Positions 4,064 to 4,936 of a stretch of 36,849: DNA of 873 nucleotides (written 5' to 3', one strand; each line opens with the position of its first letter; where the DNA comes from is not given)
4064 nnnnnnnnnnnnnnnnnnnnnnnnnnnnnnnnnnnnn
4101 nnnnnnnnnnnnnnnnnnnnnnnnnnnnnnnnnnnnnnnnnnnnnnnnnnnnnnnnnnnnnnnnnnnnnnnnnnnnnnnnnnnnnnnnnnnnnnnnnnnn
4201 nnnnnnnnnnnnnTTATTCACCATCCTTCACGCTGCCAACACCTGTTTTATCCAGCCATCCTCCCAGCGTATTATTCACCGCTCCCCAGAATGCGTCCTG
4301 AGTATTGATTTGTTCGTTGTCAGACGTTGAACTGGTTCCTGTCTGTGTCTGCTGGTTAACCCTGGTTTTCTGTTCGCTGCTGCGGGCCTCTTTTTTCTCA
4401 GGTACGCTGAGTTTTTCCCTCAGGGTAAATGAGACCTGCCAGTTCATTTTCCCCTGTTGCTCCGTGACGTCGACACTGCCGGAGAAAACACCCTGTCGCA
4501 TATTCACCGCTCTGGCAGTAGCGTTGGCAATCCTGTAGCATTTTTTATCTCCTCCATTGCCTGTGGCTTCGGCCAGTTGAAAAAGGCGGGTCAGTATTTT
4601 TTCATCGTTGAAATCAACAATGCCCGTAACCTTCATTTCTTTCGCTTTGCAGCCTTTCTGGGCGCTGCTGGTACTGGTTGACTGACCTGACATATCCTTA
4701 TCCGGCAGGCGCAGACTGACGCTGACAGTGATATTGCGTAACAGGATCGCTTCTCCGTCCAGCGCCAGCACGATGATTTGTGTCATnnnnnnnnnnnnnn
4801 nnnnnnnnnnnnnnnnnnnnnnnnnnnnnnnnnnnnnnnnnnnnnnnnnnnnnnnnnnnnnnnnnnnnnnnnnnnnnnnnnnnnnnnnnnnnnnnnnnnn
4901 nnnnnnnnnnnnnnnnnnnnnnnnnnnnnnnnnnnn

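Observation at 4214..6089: Three unannotatable genes between the tail-fibre block and the spike gene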

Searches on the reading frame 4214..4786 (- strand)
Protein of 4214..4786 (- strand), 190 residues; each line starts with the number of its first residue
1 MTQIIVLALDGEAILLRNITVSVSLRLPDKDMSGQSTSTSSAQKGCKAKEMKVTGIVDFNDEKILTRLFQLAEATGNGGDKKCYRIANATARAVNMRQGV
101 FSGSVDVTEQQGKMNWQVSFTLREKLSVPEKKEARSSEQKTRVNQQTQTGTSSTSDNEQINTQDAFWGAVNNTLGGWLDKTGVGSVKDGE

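Call 5: search_protein_families(library=pfam, proteins=[window:4214-4786:-], max_evalue=0.1)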
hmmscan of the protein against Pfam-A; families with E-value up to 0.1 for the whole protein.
window:4214-4786:- (190 aa): 1 family
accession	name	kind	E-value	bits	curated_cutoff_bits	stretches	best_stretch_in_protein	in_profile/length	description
PF25759.1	HP1_ORF34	-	2.4e-57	194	27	1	2-177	2-178/180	Bacteriophage HP1 ORF34 baseplate complex protein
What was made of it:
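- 4214..4786 (-): HP1 orf34-like baseplate protein (190 aa), predicted tail-tube initiator; its stop overlaps the orf35 start (TAATG). PF25759, E 2.4e-57 (call 5).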

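Call 9: search_protein_families(library=phrogs, proteins=[window:4214-4786:-], max_evalue=0.01)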
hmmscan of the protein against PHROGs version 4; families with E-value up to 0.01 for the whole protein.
window:4214-4786:- (190 aa): 1 family
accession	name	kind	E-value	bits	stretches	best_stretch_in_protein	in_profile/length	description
phrog_1398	-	unknown function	7.2e-60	202.7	1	3-175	2-178/178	-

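Call 10: search_protein_families(library=ncbifam, proteins=[window:4214-4786:-], max_evalue=0.01)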
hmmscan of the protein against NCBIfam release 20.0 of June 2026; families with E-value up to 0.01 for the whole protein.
window:4214-4786:- (190 aa): 0 families

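Call 11: search_protein_families(library=padloc, proteins=[window:4214-4786:-], max_evalue=0.01)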
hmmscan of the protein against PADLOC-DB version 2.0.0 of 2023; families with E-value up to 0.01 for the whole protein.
window:4214-4786:- (190 aa): 0 families

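Call 12: search_dna_similar(query=window:4214-4786:-, collection=phages, mode=protein, max_rows=40, rows=spread)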
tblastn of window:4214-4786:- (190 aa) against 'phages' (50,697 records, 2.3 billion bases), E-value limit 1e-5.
Records with a match: 75; places in all: 75; records where one place covers at least 80% of the query: 2.
Best place of each record, by identity: <60% 75.
By first word of the organism name: Vibrio 29; Escherichia 9; Pseudoalteromonas 6; Pseudomonas 6; Salmonella 5; Pasteurella 4; Aeromonas 4; Haemophilus 4; Yersinia 2; Cronobacter 2; and 2 more.
By host as written in the record: - 13; Salmonella sp. 4; Vibrio alginolyticus 4; Yersinia enterocolitica 324 2; Cronobacter sakazakii 2; Aeromonas media 2; Pasteurella multocida 2; Pseudoalteromonas sp. RHS-str. 402 2; and 36 more.
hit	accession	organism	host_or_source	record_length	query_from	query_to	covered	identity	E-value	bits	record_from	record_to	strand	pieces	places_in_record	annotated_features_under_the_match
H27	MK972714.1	Salmonella phage SW3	Salmonella sp.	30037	1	135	71%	54.8%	1e-44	162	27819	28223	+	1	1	hypothetical protein (x2)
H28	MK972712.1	Salmonella phage SI7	Salmonella sp.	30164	1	135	71%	54.8%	1e-44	162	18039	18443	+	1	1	hypothetical protein (x2)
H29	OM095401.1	Yersinia phage vB_YenM_324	Yersinia enterocolitica 324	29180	1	136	72%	52.2%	7e-43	157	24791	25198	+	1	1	adenine glycosylase | structural protein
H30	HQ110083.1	Cronobacter phage ESSI-2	Cronobacter sakazakii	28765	1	137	72%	51.1%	3e-40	150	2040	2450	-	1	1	hypothetical protein (x3)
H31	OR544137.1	Pasteurella phage Pmp6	Pasteurella multocida Past34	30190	5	176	91%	40.6%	9e-34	131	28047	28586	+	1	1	hypothetical protein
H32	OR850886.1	Salmonella phage S.Kent 1-2-1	Salmonella enterica subsp. enterica ...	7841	1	141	74%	48.9%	9e-39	145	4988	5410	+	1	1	record has no annotation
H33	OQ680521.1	Aeromonas phage P05B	Aeromonas hydrophila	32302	1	143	75%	47.6%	1e-32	128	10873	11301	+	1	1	hypothetical protein (x2)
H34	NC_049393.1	Escherichia phage ESSI2_ev040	-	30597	1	137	72%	48.9%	4e-39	147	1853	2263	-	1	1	hypothetical protein | putative phage gene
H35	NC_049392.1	Escherichia phage ESSI2_ev239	-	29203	1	137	72%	48.9%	5e-39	146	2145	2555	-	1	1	FIG00640809: hypothetical protein | FIG01220105: hypothetical protein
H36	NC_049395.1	Escherichia phage ESSI2_ev015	-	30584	1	137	72%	48.9%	8e-39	146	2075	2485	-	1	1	hypothetical protein | putative phage gene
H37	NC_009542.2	Aeromonas phage phiO18P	Aeromonas media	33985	1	143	75%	46.9%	2e-33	130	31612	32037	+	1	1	hypothetical protein (x2)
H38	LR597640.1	Escherichia phage ESSI2_ev129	-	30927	1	137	72%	48.2%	3e-38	144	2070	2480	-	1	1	hypothetical protein | putative phage gene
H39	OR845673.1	Escherichia phage ECO95 1-6-1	Escherichia coli O157:H7 ATCC 43895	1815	1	131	69%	49.6%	2e-36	138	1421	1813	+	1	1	record has no annotation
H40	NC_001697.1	Haemophilus phage HP1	-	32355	5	130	66%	50.0%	2e-31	124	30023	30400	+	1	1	hypothetical protein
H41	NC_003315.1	Haemophilus phage HP2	Haemophilus influenzae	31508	5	130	66%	50.0%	2e-31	124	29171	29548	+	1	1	orf34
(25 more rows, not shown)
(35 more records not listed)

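Call 22: search_solved_structures(query=window:4214-4786:-, max_evalue=10, show_alignments=2)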
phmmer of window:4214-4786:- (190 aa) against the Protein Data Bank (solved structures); distinct sequences matched with E-value up to 10: 0.

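Call 27: find_homologous_proteins(query=window:4214-4786:-, max_evalue=0.001)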
Query window:4214-4786:- (190 aa): 113 proteins with E <= 0.001 among 489 candidates.
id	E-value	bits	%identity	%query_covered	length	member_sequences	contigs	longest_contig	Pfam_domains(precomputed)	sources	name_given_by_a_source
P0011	5.1e-116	402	99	100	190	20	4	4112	PF25759.2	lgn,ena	-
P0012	1.6e-78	280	71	97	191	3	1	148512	PF25759.2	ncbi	-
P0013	2.1e-78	280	71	99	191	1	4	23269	PF25759.2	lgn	-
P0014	2.7e-78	280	71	99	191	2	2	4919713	PF25759.2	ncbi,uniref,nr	ncbi:hypothetical protein [Citrobacter sp. TSA-1]|uniref:baseplate complex protein n=1 Tax=Citrobact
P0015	3.4e-78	279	71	99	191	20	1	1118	PF25759.2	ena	-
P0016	4.1e-78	279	73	99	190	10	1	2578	PF25759.2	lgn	-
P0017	9.2e-78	278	71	100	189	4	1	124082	PF25759.2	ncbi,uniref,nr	ncbi:hypothetical protein H0I68_15825 [Yersinia kristensenii]|uniref:baseplate complex protein n=1 T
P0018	2.8e-77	276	71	100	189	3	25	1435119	PF25759.2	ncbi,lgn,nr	ncbi:TPA: hypothetical protein ACLFOW_002273 [Yersinia enterocolitica]|nr:hypothetical protein [Yers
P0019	4.1e-77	276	70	99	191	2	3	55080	PF25759.2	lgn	-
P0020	4.7e-77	276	69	99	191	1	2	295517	PF25759.2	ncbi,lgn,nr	ncbi:TPA: hypothetical protein KWI46_000992 [Escherichia coli]|nr:hypothetical protein [Escherichia 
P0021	5.5e-77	275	69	99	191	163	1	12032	PF25759.2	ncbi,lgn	ncbi:TPA: hypothetical protein ACHGV0_005162 [Escherichia coli]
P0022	5.7e-77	275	69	99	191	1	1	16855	PF25759.2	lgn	-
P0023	7.4e-77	275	69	99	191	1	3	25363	PF25759.2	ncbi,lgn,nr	ncbi:hypothetical protein U7Q65_004803 [Escherichia coli]|nr:hypothetical protein [Escherichia coli]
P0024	9.0e-77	275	69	99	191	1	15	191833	PF25759.2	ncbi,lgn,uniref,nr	ncbi:hypothetical protein [Escherichia coli]|uniref:baseplate complex protein n=1 Tax=Escherichia co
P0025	1.1e-76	274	69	99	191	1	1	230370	PF25759.2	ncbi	-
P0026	1.5e-76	274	69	99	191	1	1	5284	PF25759.2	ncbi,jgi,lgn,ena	-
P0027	1.5e-76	274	70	98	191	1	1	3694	PF25759.2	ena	-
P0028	2.5e-76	273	70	98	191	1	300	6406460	PF25759.2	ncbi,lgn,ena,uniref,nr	ncbi:TPA: hypothetical protein ACNTH0_004446 [Escherichia coli]|uniref:Nucleoid DNA-binding protein 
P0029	2.7e-76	273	70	98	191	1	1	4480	PF25759.2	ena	-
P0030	2.8e-76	273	69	99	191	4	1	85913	PF25759.2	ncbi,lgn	ncbi:hypothetical protein ACI2QY_004300 [Salmonella enterica subsp. enterica serovar Braenderup]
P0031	5.7e-76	272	68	99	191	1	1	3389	PF25759.2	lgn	-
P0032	8.9e-76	272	70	98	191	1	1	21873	PF25759.2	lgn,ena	-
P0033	9.4e-76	271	68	99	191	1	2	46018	PF25759.2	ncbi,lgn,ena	ncbi:TPA: hypothetical protein ACM6Y3_000829 [Escherichia coli]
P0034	9.6e-76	271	70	97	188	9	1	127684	PF25759.2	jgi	-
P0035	1.0e-75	271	68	99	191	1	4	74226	PF25759.2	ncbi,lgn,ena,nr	ncbi:TPA: hypothetical protein ACNRVN_004405 [Escherichia coli]|nr:hypothetical protein [Escherichia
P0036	1.1e-75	271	69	99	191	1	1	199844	PF25759.2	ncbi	ncbi:TPA: hypothetical protein ACWP3A_000508 [Escherichia coli]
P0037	2.4e-75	270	70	97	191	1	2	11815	PF25759.2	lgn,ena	-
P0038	4.4e-75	269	68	99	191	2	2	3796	PF25759.2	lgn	-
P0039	3.5e-69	250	64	99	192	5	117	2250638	PF25759.2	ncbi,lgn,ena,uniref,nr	ncbi:hypothetical protein J4872_002668 [Escherichia coli]|uniref:baseplate complex protein n=1 Tax=E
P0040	8.7e-68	246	69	92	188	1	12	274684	PF25759.2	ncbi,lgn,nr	ncbi:TPA: hypothetical protein U0V61_001544 [Escherichia coli]|nr:hypothetical protein [Escherichia 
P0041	1.7e-61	225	62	99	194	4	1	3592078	PF25759.2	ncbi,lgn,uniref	ncbi:hypothetical protein NMD63_06780 [Edwardsiella tarda]|uniref:baseplate complex protein n=1 Tax=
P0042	9.9e-61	223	61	97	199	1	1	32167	PF25759.2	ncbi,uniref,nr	ncbi:hypothetical protein GBN32_00210 [Plesiomonas shigelloides]|uniref:baseplate complex protein n=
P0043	4.7e-60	220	59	99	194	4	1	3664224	PF25759.2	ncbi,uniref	ncbi:hypothetical protein [Edwardsiella tarda]|uniref:baseplate complex protein n=1 Tax=Edwardsiella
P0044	3.3e-59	218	58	100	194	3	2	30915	PF25759.2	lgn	-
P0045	3.3e-59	218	57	97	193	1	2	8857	PF25759.2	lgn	-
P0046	3.9e-59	217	59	97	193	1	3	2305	PF25759.2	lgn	-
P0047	1.5e-55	206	65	79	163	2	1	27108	PF25759.2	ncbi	ncbi:MAG: hypothetical protein RSE65_11095 [Hafnia sp.]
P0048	2.1e-48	182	65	71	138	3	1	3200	PF25759.2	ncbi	ncbi:hypothetical protein ACOY09_005156, partial [Escherichia coli]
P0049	1.4e-43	167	56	71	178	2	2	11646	PF25759.2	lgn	-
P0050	3.4e-43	165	58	69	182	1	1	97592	PF25759.2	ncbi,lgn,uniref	ncbi:hypothetical protein [Edaphovirga cremea]|uniref:baseplate complex protein n=1 Tax=Edaphovirga 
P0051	8.6e-43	164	49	92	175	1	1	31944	PF25759.2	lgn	-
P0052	2.3e-42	163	48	92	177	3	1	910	PF25759.2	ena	-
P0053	6.4e-42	161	51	82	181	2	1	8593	PF25759.2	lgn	-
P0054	7.0e-42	161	73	55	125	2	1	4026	PF25759.2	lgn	-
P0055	1.6e-41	160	52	85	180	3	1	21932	PF25759.2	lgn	-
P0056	1.8e-41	160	55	72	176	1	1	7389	PF25759.2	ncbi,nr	ncbi:hypothetical protein NGB58_25330 [Escherichia coli]|nr:hypothetical protein [Escherichia coli]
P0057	2.9e-41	159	54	74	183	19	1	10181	PF25759.2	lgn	-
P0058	5.9e-41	158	50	86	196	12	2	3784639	PF25759.2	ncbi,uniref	ncbi:hypothetical protein NMD70_15455 [Edwardsiella tarda]|uniref:baseplate complex protein n=1 Tax=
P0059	1.3e-40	157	56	71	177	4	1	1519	PF25759.2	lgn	-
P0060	1.4e-40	157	51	85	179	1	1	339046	PF25759.2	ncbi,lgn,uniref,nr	ncbi:baseplate complex protein [Erwinia psidii]|uniref:Uncharacterized protein n=1 Tax=Erwinia psidi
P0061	1.6e-40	157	45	93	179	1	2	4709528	PF25759.2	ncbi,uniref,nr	ncbi:Phage protein [Sodalis praecaptivus]|uniref:Phage protein n=1 Tax=Sodalis praecaptivus TaxID=12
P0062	5.2e-40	155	59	69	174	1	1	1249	PF25759.2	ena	-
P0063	7.4e-40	155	49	84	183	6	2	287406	PF25759.2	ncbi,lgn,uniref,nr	ncbi:baseplate complex protein [Serratia entomophila]|uniref:baseplate complex protein n=1 Tax=Serra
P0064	8.7e-40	154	48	84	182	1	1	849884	PF25759.2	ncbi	ncbi:hypothetical protein ACX2XH_001518 [Serratia marcescens]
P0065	1.2e-39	154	48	84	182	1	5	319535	PF25759.2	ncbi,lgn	ncbi:TPA: hypothetical protein ACKPZ6_003860 [Serratia liquefaciens]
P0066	1.6e-39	154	49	84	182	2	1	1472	PF25759.2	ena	-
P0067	1.8e-39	153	55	69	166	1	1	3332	PF25759.2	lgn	-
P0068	2.3e-39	153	47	84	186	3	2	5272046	PF25759.2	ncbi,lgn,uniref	ncbi:hypothetical protein [Serratia marcescens]|uniref:baseplate complex protein n=1 Tax=Serratia ma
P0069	2.8e-39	153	49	83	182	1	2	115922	PF25759.2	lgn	-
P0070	3.1e-39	153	52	78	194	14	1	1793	PF25759.2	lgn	-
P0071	3.5e-38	149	54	69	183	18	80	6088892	PF25759.2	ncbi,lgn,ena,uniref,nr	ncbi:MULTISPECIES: hypothetical protein [Klebsiella]|uniref:baseplate complex protein n=1 Tax=Klebsi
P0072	3.7e-38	149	48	84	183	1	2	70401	PF25759.2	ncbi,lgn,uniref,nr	ncbi:Uncharacterised protein [Serratia entomophila]|uniref:baseplate complex protein n=1 Tax=Serrati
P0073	6.8e-38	148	50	76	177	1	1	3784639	PF25759.2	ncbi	ncbi:hypothetical protein NMD70_15255 [Edwardsiella tarda]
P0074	1.3e-37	147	53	69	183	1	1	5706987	PF25759.2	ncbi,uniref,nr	ncbi:baseplate complex protein [Serratia liquefaciens]|uniref:Uncharacterized protein n=1 Tax=Serrat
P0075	1.4e-37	147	53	69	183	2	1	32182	PF25759.2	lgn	-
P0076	1.5e-37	147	55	69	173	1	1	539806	PF25759.2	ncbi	ncbi:hypothetical protein ACTWOG_000983 [Serratia marcescens]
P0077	2.0e-37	147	47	83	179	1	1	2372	PF25759.2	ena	-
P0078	3.6e-37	146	53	69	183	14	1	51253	PF25759.2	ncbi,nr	ncbi:hypothetical protein LQ759_21505 [Serratia marcescens]|nr:hypothetical protein [Serratia marces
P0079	8.1e-37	145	53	69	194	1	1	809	PF25759.2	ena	-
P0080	1.6e-36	144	50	75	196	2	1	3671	PF25759.2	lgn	-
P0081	9.6e-36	141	47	73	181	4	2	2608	PF25759.2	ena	-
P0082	1.9e-35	140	45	84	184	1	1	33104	PF25759.2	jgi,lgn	jgi:hypothetical protein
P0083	7.7e-33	132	39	88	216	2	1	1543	PF25759.2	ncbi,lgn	ncbi:hypothetical protein ACNO7P_11035 [Bisgaard Taxon 45]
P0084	3.9e-31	126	65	53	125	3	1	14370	PF25759.2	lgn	-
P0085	6.2e-31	126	70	48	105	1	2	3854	PF25759.2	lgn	-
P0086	9.4e-28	115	42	84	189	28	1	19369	PF25759.2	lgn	-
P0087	1.6e-27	114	37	93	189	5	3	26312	PF25759.2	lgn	-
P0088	1.7e-27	114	47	71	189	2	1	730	PF25759.2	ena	-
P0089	3.3e-27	113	45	65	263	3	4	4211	PF25759.2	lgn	-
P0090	7.5e-27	112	40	84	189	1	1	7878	PF25759.2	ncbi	-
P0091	7.2e-26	109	38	89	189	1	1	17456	PF25759.2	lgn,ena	-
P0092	3.1e-25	107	43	79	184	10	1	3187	PF25759.2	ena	-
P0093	3.7e-25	107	43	79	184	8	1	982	PF25759.2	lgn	-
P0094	4.0e-25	107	43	71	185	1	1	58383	PF25759.2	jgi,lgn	jgi:hypothetical protein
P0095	7.8e-25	106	43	71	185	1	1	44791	PF25759.2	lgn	-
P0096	1.9e-24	104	47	70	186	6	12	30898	PF25759.2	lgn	-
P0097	2.9e-24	104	37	91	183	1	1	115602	PF25759.2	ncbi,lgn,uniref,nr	ncbi:DNA-binding protein [Pseudomonas alloputida]|uniref:baseplate complex protein n=1 Tax=Pseudomon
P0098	3.1e-24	104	46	69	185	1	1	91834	PF25759.2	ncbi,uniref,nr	ncbi:DNA-binding protein [Pseudomonas putida]|uniref:DNA-binding protein n=1 Tax=Pseudomonas putida 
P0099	3.3e-24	104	43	77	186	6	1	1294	PF25759.2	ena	-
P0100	3.4e-24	104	43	79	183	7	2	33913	PF25759.2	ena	-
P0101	4.3e-24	103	46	69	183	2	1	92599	PF25759.2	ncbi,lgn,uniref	ncbi:DNA-binding protein [Pseudomonas hunanensis]|uniref:baseplate complex protein n=1 Tax=Pseudomon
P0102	5.2e-24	103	43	79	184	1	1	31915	PF25759.2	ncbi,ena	-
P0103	1.2e-23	102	44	77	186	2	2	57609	PF25759.2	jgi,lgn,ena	-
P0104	1.8e-23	101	46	69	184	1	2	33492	PF25759.2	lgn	-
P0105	2.0e-23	101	47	69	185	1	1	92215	PF25759.2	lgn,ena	-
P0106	2.0e-23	101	46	69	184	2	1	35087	PF25759.2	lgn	-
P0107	2.9e-23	101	45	69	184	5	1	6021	PF25759.2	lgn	-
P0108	4.5e-23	100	45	69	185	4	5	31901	PF25759.2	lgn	-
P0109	7.5e-23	99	44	70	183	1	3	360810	PF25759.2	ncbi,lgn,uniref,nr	ncbi:hypothetical protein [Pseudomonas sp. LAIL14HWK12:I9]|uniref:baseplate complex protein n=1 Tax=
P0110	8.2e-23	99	44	77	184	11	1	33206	PF25759.2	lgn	-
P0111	1.0e-22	99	44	70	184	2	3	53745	PF25759.2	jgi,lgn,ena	-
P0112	1.3e-22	99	44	69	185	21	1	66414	PF25759.2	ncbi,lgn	ncbi:TPA: DNA-binding protein [Pseudomonas putida]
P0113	2.0e-21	95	44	69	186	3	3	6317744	PF25759.2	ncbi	ncbi:baseplate complex protein [Pseudomonas putida]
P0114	2.2e-21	95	43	69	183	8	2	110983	PF25759.2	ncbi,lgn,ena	-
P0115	6.0e-21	93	43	70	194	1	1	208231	PF25759.2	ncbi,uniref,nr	ncbi:baseplate complex protein [Aliivibrio fischeri]|uniref:Phage protein n=1 Tax=Aliivibrio fischer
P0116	8.9e-21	93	43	70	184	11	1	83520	PF25759.2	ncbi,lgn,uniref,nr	ncbi:baseplate complex protein [Pseudomonas sp. GM80]|uniref:baseplate complex protein n=1 Tax=Pseud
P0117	1.1e-20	92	43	70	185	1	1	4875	PF25759.2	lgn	-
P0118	2.4e-20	91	41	74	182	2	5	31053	PF25759.2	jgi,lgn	jgi:hypothetical protein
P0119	4.8e-20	90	44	62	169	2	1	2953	PF25759.2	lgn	-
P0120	5.6e-20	90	40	73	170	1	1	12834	PF25759.2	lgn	-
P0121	8.3e-15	73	48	52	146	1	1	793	PF25759.2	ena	-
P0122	1.7e-14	72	37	83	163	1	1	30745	PF25759.2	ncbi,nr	ncbi:hypothetical protein O5698_01690 [Escherichia coli]|nr:hypothetical protein [Escherichia coli]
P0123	5.2e-14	71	32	72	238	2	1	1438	PF25759.2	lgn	-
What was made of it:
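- On Pfam PF25759 HP1_ORF34 baseplate complex protein (190-aa gene): All 113 homologues listed carry PF25759 (call 27).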

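Call 46: predict_structure(alignment_id=A1)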
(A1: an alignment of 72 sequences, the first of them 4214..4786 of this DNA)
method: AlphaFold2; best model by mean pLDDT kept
length: 190 residues; sequences in the alignment: 72
mean_pLDDT: 71.5   pTM: 0.58
mean pLDDT of the five models: 71.5, 70.7, 70.6, 69.8, 68.7
residues with pLDDT >= 90: 91; 70-90: 11; 50-70: 27; < 50: 61
segments of 3 or more residues with pLDDT < 50: 40-44, 129-165, 174-190
pLDDT, mean of each block of 10 residues (from residue 1): 75 93 83 54 62 96 96 93 95 93 96 95 73 46 37 34 49 48 40
secondary structure, 60 per line:
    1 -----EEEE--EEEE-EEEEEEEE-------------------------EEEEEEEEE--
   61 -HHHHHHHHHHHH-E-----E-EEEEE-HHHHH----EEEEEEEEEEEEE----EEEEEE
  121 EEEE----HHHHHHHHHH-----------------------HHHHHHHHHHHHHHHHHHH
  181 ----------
elements in order: E6-9 E12-15 E17-24 E50-58 H62-73 E83-87 H89-93 E98-110 E115-124 H129-138 H162-180
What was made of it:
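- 4214..4786 (-): AF2 core residues 1-128 are mostly pLDDT >90 and the C-terminal ~60 residues are disordered (call 46).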
